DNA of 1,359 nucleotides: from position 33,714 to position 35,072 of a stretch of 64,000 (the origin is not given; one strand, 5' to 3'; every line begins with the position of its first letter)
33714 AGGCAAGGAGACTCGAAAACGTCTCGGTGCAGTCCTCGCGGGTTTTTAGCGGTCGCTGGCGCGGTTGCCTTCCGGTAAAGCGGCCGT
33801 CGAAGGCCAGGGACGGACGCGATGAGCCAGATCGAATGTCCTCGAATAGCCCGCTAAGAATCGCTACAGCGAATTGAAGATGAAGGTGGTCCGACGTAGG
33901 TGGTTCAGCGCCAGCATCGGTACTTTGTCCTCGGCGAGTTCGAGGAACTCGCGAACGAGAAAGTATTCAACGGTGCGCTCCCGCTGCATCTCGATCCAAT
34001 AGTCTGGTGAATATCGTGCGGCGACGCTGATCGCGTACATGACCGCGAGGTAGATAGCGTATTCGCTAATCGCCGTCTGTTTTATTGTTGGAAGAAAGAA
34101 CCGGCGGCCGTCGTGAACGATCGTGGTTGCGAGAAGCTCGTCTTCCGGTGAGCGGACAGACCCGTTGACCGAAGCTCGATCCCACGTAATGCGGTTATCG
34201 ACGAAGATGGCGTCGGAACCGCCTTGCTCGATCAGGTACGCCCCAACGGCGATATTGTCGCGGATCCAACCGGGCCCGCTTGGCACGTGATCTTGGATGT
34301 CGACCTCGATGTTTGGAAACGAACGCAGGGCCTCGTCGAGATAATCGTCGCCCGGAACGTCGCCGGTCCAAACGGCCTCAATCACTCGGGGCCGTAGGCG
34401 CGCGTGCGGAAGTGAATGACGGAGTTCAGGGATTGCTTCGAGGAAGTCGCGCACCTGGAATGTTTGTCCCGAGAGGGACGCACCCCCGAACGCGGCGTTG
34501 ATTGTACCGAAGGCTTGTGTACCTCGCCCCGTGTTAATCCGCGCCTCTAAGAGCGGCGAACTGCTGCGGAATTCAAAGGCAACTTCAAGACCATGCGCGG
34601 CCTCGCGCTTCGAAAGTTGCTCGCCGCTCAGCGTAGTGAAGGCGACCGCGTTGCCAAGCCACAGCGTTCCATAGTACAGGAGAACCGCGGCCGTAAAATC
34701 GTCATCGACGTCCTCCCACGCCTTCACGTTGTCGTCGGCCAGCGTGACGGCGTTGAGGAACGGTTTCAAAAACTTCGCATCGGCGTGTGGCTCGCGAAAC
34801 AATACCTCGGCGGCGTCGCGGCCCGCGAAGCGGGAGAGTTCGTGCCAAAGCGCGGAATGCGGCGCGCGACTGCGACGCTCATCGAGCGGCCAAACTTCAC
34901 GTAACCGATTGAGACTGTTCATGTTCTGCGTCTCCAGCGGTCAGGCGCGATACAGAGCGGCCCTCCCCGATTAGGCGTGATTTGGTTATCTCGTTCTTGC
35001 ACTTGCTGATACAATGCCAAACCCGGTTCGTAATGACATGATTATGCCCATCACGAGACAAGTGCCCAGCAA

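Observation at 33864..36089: The only cargo of the islet is a co-oriented pair, a multi-TM/coiled-coil protein plus a YaaC-like protein: candidate undescribed two-gene system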

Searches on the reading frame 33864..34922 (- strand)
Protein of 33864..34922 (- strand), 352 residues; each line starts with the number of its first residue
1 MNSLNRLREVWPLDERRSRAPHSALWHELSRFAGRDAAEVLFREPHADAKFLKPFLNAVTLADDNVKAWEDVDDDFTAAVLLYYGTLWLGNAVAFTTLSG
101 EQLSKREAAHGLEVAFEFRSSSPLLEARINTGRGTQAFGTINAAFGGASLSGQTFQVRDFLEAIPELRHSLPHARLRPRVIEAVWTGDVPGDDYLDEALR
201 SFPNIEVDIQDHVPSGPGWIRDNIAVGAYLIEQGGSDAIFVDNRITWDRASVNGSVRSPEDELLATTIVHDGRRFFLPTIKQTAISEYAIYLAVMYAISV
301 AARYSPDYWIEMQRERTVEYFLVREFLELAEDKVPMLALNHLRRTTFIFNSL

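Call 4: search_protein_families(library=pfam, proteins=[window:33864-34922:-], max_evalue=1)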
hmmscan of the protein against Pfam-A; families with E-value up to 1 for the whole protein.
window:33864-34922:- (352 aa): 1 family
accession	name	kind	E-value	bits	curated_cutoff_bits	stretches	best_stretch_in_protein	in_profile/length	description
PF14175.11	YaaC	-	1.1e-20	74.7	27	1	77-342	57-307/307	YaaC-like Protein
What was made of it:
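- On Pfam PF14175 YaaC-like: 74.7 bits against 27, E 1.1e-20, covering profile positions 57-307 of 307 (call 4).
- Checked: Gene 2 matches Pfam PF14175 YaaC at E 1.1e-20, 74.7 bits against a cut-off of 27 (call 4).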

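Call 5: search_protein_families(library=padloc, proteins=[window:33864-34922:-], max_evalue=1)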
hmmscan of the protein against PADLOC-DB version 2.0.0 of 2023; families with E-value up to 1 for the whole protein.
window:33864-34922:- (352 aa): 0 families
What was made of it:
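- Closest known: Kiwa. Different: No PADLOC model of Kiwa or of any other system matches (call 5).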

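Call 13: find_homologous_proteins(query=window:33864-34922:-)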
Query window:33864-34922:- (352 aa): 8 proteins with E <= 0.001 among 6065 candidates.
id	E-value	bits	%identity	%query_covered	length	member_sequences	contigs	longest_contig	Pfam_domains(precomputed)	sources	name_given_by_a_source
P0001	3.0e-234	795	100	100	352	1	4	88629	PF14175.12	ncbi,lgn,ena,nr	ncbi:MAG TPA: YaaC family protein [Candidatus Baltobacteraceae bacterium]|nr:YaaC family protein [Ca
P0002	2.7e-149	515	64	100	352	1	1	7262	PF14175.12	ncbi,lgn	-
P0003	1.3e-141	490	61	100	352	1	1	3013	PF14175.12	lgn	-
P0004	1.4e-110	388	53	99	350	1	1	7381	PF14175.12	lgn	-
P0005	2.0e-89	318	47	100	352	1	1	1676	PF14175.12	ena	-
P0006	4.8e-83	297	45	100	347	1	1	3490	PF14175.12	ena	-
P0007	8.7e-79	283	46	92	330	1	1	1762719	PF14175.12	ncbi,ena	-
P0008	1.4e-43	168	34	99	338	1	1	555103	PF14175.12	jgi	jgi:hypothetical protein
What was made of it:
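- Closest known: CIME. Different: Baltobacteraceae) genome (call 13).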

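Call 14: find_encoding_contigs(protein=P0002, flank=8000, max_places=3)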
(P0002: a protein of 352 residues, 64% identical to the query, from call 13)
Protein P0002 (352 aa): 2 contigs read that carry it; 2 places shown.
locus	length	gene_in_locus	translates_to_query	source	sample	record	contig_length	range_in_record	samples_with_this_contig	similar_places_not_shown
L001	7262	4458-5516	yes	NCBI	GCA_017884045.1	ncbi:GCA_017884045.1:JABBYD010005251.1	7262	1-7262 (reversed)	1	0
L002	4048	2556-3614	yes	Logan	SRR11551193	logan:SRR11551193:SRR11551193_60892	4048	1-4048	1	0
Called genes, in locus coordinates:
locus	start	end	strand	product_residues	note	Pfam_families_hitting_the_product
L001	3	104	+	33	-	?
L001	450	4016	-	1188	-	PF02384:N6_Mtase, PF01170:UPF0020 (weak), PF20473:MmeI_Mtase, PF07669:Eco57I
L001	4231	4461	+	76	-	-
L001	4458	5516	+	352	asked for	PF14175:YaaC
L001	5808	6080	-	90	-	-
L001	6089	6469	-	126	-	-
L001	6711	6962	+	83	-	-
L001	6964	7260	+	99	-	?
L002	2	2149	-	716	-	?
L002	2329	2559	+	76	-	-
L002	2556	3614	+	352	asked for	PF14175:YaaC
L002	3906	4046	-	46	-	?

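Call 15: find_encoding_contigs(protein=P0004, flank=8000, max_places=3)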
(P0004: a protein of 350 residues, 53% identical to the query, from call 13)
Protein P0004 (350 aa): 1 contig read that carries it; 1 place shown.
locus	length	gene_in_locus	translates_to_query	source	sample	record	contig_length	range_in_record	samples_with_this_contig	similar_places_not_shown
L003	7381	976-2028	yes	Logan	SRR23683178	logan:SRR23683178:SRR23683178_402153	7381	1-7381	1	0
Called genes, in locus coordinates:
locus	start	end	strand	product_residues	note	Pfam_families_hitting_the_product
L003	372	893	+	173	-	-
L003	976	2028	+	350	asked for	PF14175:YaaC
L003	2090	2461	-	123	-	-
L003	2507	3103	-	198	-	-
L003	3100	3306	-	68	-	-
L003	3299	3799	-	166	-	-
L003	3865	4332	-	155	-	-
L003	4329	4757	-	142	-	-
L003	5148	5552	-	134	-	PF18563:TubC_N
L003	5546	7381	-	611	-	?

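Call 16: find_encoding_contigs(protein=P0007, flank=8000, max_places=3)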
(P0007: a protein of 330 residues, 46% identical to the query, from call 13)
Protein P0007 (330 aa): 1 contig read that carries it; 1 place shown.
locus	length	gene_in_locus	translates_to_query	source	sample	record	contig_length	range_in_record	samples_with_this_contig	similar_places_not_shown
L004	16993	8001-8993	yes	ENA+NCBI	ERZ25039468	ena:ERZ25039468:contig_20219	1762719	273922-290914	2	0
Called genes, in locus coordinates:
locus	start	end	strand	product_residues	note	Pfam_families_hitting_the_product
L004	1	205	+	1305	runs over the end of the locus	PF25199:nSTAND_NTPase5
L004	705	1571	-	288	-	-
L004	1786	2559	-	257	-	-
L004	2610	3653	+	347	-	PF17419:MauJ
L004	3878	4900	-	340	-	-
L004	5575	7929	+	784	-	PF00144:Beta-lactamase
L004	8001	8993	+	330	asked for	PF14175:YaaC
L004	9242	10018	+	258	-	-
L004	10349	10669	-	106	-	-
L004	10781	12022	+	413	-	-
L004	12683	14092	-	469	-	PF03237:Terminase_6N, PF17289:Terminase_6C (weak)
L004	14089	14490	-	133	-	-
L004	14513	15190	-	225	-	PF01555:N6_N4_Mtase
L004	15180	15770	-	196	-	PF02195:ParB_N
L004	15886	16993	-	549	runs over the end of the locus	PF13481:AAA_25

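Call 17: find_encoding_contigs(protein=P0008, flank=8000, max_places=3)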
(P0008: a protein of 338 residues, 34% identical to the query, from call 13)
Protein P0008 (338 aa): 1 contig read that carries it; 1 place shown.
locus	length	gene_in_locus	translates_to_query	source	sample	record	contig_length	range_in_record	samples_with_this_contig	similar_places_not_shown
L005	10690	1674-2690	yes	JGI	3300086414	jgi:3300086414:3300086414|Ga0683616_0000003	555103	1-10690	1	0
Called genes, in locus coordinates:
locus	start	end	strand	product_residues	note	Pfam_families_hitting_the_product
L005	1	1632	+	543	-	PF13175:AAA_15 (weak), PF13304:AAA_21, PF13175:AAA_15 (weak), PF20469:OLD-like_TOPRIM (faint)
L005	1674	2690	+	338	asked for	PF14175:YaaC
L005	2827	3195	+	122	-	-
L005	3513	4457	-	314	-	PF01408:GFO_IDH_MocA, PF19858:OxRdtase_C, PF22725:GFO_IDH_MocA_C3 (weak)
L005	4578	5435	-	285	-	PF02900:LigB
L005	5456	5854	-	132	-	PF07746:LigA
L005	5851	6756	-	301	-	PF04909:Amidohydro_2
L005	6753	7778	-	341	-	PF04909:Amidohydro_2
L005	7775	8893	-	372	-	PF04303:PrpF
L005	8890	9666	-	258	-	PF03737:RraA-like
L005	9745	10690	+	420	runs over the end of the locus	PF13433:Peripla_BP_5, PF13458:Peripla_BP_6, PF01094:ANF_receptor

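Call 22: find_encoding_contigs(protein=P0003, flank=8000, max_places=3)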
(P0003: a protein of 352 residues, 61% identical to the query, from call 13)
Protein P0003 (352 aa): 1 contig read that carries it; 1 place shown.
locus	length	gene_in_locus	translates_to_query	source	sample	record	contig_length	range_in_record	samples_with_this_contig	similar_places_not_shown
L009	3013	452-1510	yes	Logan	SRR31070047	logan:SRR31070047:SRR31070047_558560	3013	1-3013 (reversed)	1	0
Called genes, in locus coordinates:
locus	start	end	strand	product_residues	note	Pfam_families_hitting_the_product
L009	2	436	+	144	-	?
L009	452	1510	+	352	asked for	PF14175:YaaC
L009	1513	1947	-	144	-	-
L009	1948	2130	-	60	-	-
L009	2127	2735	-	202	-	-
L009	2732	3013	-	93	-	?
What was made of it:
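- In the 6 loci with an intact YaaC gene and readable upstream DNA, a co-oriented upstream gene lies within 82 nt or less, and YaaC ends the transcription unit (calls 14-17, 22).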

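Call 23: find_encoding_contigs(protein=P0006, flank=8000, max_places=3)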
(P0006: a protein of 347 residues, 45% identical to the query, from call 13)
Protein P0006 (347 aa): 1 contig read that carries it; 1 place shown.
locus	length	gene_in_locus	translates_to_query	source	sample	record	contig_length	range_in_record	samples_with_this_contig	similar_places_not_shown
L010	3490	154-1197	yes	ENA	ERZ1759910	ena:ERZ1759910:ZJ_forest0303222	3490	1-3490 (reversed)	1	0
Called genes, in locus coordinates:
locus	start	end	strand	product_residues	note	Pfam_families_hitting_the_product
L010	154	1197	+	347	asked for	PF14175:YaaC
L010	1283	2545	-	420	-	-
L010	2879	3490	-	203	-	?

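Call 31: search_protein_families(library=pfam, proteins=[L003:372-890:+, L001:4231-4458:+, L009:2-433:+, L004:5575-7926:+, L005:1-1629:+], max_evalue=0.1)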
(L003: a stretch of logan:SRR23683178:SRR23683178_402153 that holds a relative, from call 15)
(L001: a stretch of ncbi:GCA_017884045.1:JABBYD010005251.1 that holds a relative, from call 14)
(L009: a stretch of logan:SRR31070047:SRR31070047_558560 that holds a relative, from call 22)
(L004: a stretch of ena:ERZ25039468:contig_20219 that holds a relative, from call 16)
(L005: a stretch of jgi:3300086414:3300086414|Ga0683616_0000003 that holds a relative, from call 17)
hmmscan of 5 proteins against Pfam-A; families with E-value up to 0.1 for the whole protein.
L003:372-890:+ (173 aa): 1 family
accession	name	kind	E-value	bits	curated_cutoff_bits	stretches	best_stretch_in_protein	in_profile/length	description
PF09954.14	DUF2188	-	0.076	13.6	22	0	23-53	4-34/62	Uncharacterized protein conserved in bacteria (DUF2188)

L001:4231-4458:+ (76 aa): 0 families

L009:2-433:+ (144 aa): 0 families

L004:5575-7926:+ (784 aa): 2 families
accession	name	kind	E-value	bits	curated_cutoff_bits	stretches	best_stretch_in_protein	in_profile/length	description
PF00144.29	Beta-lactamase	-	5.2e-63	213.6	27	1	21-327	2-313/329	Beta-lactamase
PF17131.11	LolA_like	-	0.004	17.3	30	1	655-703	69-118/184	Outer membrane lipoprotein-sorting protein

L005:1-1629:+ (543 aa): 8 families
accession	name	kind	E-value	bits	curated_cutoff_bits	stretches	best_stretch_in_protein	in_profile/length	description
PF13304.12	AAA_21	-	1.1e-15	59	27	2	249-328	222-302/304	AAA domain, putative AbiEii toxin, Type IV TA system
PF13175.12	AAA_15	-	1.6e-15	58.1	32.1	2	230-328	286-373/374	AAA ATPase domain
PF20469.4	OLD-like_TOPRIM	-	3.9e-07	31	23.2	1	377-415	4-46/67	Overcoming lysogenization defect protein-like, TOPRIM domain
PF13476.12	AAA_23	-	0.00023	22.3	27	1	8-47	2-38/201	AAA domain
PF11536.14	DUF3226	-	0.0014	18.9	27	1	378-456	2-82/208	Protein of unknown function (DUF3226)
PF00005.33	ABC_tran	-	0.0031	18.5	25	1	28-51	11-34/137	ABC transporter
PF13555.12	AAA_29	-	0.007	16.5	27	1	8-45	4-39/61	P-loop containing region of AAA domain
PF16493.11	Meis_PKNOX_N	-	0.086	13.8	27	0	415-493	9-84/116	TALE/MEIS homeobox family N-terminal domain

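Call 35: find_homologous_proteins(query=A1, max_evalue=0.001)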
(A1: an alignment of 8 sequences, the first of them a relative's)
Query A1 (8 sequences) (352 aa, profile of the alignment): 9 proteins with E <= 0.001 among 8000 candidates.
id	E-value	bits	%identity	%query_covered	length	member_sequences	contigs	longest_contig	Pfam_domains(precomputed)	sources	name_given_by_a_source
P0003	4.7e-173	593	61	100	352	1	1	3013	PF14175.12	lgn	-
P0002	1.2e-172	592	64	100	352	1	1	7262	PF14175.12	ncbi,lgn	-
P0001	3.6e-166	571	100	100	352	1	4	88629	PF14175.12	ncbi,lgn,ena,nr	ncbi:MAG TPA: YaaC family protein [Candidatus Baltobacteraceae bacterium]|nr:YaaC family protein [Ca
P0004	1.5e-164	565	53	99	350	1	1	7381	PF14175.12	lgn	-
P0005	1.2e-162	559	47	100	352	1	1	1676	PF14175.12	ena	-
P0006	2.0e-156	539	45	100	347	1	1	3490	PF14175.12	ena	-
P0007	6.1e-147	507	46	92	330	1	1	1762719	PF14175.12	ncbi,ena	-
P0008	3.4e-135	469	34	99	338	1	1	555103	PF14175.12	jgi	jgi:hypothetical protein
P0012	1.5e-83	299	37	100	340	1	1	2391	PF14175.12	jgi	jgi:hypothetical protein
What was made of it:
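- Checked: Gene 2 has 8 homologues at 34-64% identity (calls 13, 35).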

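Call 36: find_related_loci(query=A1, collection=genome_contigs, flank=6000)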
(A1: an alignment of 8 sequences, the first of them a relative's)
Query A1 (352 aa) in genome_contigs; peptide patterns used: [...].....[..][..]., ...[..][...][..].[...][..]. (x = any residue, [..] = any of these).
141 stretches matched a pattern; 3 encode a relative of the query (tblastn E <= 1e-3); 3 distinct loci.
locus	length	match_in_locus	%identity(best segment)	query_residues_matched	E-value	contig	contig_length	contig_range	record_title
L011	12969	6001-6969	46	1-323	1e-83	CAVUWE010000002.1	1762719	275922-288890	MAG: Candidatus Eremiobacteraeota bacterium isolate MFD01138.bin.1.150 genome assembly, contig: contig_20219, whole geno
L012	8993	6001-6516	50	2-171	5e-48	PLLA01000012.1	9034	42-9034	MAG: Vulcanimicrobiota bacterium isolate palsa_1529 73.20120800_P1D.16_contig_14853, whole genome shotgun sequence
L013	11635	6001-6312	26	232-337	3e-5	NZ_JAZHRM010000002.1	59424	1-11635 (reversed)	Streptomyces sp. LN785 contig_3, whole genome shotgun sequence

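Call 44: search_solved_structures(query=A2, max_evalue=10)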
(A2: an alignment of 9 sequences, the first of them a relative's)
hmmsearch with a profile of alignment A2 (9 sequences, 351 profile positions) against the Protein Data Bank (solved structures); distinct sequences matched with E-value up to 10: 6.
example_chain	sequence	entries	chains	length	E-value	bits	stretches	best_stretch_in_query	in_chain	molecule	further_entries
9qkx_A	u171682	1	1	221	0.15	14.4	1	86-185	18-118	Chains: A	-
2zqy_A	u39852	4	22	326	0.52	12.6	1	63-117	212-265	L-lactate dehydrogenase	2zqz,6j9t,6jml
1llc_A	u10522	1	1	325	0.59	12.4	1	63-117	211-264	L-LACTATE DEHYDROGENASE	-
30hu_A3a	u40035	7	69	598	0.96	11.7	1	17-172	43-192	Biotin-dependent acyl-coenzyme A carboxylase alpha3 subunit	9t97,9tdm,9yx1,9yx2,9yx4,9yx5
6j9s_A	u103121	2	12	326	1.2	11.4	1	63-117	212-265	L-lactate dehydrogenase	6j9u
9na0_A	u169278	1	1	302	1.6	10.9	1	78-163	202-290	main protease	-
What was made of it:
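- Tried and rejected: A profile search of PDB sequences also found nothing (call 44).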

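Call 45: search_protein_families(library=ncbifam, proteins=[window:33864-34922:-], max_evalue=0.1)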
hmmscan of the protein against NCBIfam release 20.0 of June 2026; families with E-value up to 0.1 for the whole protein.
window:33864-34922:- (352 aa): 0 families

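Call 46: search_protein_families(library=phrogs, proteins=[window:33864-34922:-], max_evalue=0.1)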
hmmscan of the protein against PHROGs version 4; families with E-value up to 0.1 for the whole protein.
window:33864-34922:- (352 aa): 0 families

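Call 49: find_related_loci(query=A2, collection=viral_contigs, flank=6000)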
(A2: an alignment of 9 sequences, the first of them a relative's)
Query A2 (352 aa) in viral_contigs; peptide patterns used: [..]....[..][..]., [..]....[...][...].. (x = any residue, [..] = any of these).
11 stretches matched a pattern, but none encodes a relative of the query by tblastn (E <= 1e-3).

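Call 50: find_related_loci(query=A2, collection=metagenome_contigs, flank=6000)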
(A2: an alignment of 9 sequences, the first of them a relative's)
Query A2 (352 aa) in metagenome_contigs; peptide patterns used: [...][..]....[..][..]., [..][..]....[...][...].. (x = any residue, [..] = any of these).
35 stretches matched a pattern, but none encodes a relative of the query by tblastn (E <= 1e-3).

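Call 52: search_dna_similar(query=window:33864-34922:-, collection=plasmids, mode=protein, max_evalue=0.001, max_rows=30)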
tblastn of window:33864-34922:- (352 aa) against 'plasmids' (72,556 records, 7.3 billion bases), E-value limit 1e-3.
No match.

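Call 53: search_dna_similar(query=window:33864-34922:-, collection=phages, mode=protein, max_evalue=0.001, max_rows=30)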
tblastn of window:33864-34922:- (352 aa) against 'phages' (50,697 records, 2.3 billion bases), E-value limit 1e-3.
No match.
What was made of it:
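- Closest known: Pfam PF14175 / NCBI 'YaaC family protein'. Different: It belongs to a rare subfamily of 9 proteins with an invariant MNSLN start, too divergent for tblastn to find any relative on plasmids or phages (calls 13, 35, 52, 53).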

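Call 56: find_encoding_contigs(protein=P0012, flank=8000, max_places=3)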
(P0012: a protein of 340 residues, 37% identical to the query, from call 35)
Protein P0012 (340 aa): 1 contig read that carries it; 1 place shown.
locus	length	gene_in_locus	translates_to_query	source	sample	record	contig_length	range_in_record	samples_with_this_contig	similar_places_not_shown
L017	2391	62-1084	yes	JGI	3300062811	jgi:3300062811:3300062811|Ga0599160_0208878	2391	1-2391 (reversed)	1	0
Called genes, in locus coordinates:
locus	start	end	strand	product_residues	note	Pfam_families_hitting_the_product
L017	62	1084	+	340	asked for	PF14175:YaaC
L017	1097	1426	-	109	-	-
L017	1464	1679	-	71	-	-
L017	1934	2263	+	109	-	-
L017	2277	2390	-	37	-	?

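Call 57: predict_structure(alignment_id=A2)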
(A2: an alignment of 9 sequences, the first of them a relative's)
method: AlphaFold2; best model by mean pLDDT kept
length: 352 residues; sequences in the alignment: 9
mean_pLDDT: 80.6   pTM: 0.85
mean pLDDT of the five models: 80.6, 79.0, 75.8, 75.8, 75.5
residues with pLDDT >= 90: 127; 70-90: 153; 50-70: 46; < 50: 26
segments of 3 or more residues with pLDDT < 50: 1-21, 348-352
pLDDT, mean of each block of 10 residues (from residue 1): 29 36 58 67 76 87 77 75 91 89 86 93 95 90 91 94 94 93 81 63 84 71 89 77 84 81 88 91 93 95 89 92 92 85 59 30
secondary structure, 60 per line:
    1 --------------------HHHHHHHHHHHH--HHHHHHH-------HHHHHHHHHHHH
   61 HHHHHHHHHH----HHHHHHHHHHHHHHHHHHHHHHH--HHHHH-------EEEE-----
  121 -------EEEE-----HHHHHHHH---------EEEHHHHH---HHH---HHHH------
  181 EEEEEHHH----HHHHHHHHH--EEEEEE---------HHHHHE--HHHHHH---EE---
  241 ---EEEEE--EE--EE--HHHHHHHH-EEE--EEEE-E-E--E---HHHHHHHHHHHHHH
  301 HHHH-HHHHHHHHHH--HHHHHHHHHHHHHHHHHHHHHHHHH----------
elements in order: H21-32 H35-41 H49-70 H75-97 H100-104 E112-115 E128-131 H137-144 E154-156 H157-161 H171-174 E181-185 H193-201 E204-209 H219-223 H227-232 E244-248 H259-266 E268-270 E273-276 H287-304 H306-315 H318-342
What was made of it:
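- On HEPN superfamily: The secondary-structure order of the AF2 model fits (call 57).
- The conserved R303 sits at the C-terminal end of the third helix, where a proline breaks the helix (call 57).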
